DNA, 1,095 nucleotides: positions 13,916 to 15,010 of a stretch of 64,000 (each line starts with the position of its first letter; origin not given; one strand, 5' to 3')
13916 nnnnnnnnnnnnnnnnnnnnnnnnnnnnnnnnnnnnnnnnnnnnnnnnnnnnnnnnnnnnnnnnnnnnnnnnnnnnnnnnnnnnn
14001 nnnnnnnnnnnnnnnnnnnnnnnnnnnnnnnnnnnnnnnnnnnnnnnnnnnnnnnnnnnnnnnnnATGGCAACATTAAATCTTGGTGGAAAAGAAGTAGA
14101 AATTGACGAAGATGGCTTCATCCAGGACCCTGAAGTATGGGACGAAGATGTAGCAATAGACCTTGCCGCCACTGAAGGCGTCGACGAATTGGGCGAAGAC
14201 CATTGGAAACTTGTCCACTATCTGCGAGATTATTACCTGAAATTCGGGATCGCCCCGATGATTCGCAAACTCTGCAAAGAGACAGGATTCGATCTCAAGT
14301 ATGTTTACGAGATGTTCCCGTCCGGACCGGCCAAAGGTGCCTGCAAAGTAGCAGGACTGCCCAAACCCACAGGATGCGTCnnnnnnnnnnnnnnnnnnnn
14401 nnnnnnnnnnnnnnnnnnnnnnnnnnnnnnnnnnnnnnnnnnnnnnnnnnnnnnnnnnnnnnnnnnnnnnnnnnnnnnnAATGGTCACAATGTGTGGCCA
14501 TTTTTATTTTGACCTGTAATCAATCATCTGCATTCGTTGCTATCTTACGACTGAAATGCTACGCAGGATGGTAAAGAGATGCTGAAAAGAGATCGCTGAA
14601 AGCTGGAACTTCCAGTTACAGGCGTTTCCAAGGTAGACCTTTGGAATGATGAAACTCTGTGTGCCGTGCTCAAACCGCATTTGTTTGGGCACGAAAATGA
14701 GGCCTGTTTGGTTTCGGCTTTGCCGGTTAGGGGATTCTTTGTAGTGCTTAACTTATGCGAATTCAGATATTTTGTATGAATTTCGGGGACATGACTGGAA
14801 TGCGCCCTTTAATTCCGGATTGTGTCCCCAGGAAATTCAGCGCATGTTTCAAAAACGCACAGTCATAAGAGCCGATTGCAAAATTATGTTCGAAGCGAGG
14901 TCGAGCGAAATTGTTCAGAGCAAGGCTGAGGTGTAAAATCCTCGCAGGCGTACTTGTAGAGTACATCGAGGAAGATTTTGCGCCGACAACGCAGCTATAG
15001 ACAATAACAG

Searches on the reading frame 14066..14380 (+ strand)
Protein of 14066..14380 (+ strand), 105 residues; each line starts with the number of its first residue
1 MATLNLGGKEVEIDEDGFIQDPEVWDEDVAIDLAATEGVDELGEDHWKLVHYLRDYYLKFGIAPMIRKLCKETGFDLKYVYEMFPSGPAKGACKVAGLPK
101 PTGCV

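Call 53: search_protein_families(library=pfam, proteins=[window:14066-14380:+], max_evalue=0.01)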
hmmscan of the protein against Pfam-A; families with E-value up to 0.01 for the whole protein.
window:14066-14380:+ (105 aa): 1 family
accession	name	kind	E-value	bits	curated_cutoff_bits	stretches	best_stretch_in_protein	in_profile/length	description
PF04358.19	DsrC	-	1.8e-37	128.5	24.9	1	7-105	3-107/107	DsrC like protein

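Call 76: find_homologous_proteins(query=window:14066-14380:+, max_evalue=1e-30)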
Query window:14066-14380:+ (105 aa): 7628 proteins with E <= 1e-30 among 8000 candidates; the best 120 are listed.
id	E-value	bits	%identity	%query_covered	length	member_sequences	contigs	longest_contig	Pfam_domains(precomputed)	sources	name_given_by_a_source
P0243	6.7e-67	241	100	100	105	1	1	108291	PF04358.20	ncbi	-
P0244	1.5e-61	224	91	100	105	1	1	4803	PF04358.20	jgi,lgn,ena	-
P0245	1.4e-60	221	91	100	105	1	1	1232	PF04358.20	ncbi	-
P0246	1.5e-57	211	88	100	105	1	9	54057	PF04358.20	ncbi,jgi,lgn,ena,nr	ncbi:MAG: TusE/DsrC/DsvC family sulfur relay protein [Deltaproteobacteria bacterium]|nr:TusE/DsrC/Ds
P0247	1.6e-57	211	87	100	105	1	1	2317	PF04358.20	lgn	-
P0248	2.3e-57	210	88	96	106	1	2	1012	PF04358.20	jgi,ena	-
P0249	2.4e-57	210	87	100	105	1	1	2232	PF04358.20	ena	-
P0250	2.4e-57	210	87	100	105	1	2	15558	PF04358.20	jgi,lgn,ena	-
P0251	4.7e-57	209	84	100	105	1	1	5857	PF04358.20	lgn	-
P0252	5.4e-57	209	87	100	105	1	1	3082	PF04358.20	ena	-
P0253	5.4e-57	209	86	100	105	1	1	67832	PF04358.20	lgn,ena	-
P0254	6.9e-57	209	83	100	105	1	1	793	PF04358.20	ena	-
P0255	8.4e-57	208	84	100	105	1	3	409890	PF04358.20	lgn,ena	-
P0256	1.2e-56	208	84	100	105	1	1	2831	PF04358.20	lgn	-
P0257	1.4e-56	208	84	100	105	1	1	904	PF04358.20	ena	-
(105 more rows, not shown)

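Call 77: find_encoding_contigs(protein=P0244, flank=10000, max_places=4)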
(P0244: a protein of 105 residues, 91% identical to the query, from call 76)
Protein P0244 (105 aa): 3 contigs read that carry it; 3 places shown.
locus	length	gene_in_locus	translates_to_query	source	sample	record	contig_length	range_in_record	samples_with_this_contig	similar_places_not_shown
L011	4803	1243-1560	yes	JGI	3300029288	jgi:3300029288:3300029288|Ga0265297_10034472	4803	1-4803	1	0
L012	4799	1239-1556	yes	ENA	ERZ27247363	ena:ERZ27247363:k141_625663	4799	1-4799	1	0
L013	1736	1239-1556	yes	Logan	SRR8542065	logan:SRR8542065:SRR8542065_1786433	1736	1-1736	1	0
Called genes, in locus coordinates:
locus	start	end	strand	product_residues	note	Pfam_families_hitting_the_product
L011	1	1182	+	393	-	?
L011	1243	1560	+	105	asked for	PF04358:DsrC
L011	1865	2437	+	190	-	PF14361:RsbRD_N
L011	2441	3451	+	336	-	PF02665:Nitrate_red_gam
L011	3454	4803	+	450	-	?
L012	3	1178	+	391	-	?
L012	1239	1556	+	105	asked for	PF04358:DsrC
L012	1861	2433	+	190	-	PF14361:RsbRD_N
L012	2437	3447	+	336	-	PF02665:Nitrate_red_gam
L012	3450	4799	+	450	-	?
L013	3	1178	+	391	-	?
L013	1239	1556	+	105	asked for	PF04358:DsrC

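Call 78: find_encoding_contigs(protein=P0245, flank=10000, max_places=4)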
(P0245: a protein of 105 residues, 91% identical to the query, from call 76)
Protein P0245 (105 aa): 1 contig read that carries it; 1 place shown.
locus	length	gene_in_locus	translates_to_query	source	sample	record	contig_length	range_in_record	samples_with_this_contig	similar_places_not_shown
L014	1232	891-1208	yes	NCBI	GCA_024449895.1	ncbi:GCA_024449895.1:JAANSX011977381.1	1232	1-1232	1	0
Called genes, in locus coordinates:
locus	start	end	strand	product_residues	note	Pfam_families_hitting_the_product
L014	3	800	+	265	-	?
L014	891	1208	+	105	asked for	PF04358:DsrC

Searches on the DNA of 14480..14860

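Call 74: search_rna_families(source=window, start=14480, end=14860, threshold=evalue, max_evalue=5)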
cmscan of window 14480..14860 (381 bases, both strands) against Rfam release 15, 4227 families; matches with E-value up to 5: 0.
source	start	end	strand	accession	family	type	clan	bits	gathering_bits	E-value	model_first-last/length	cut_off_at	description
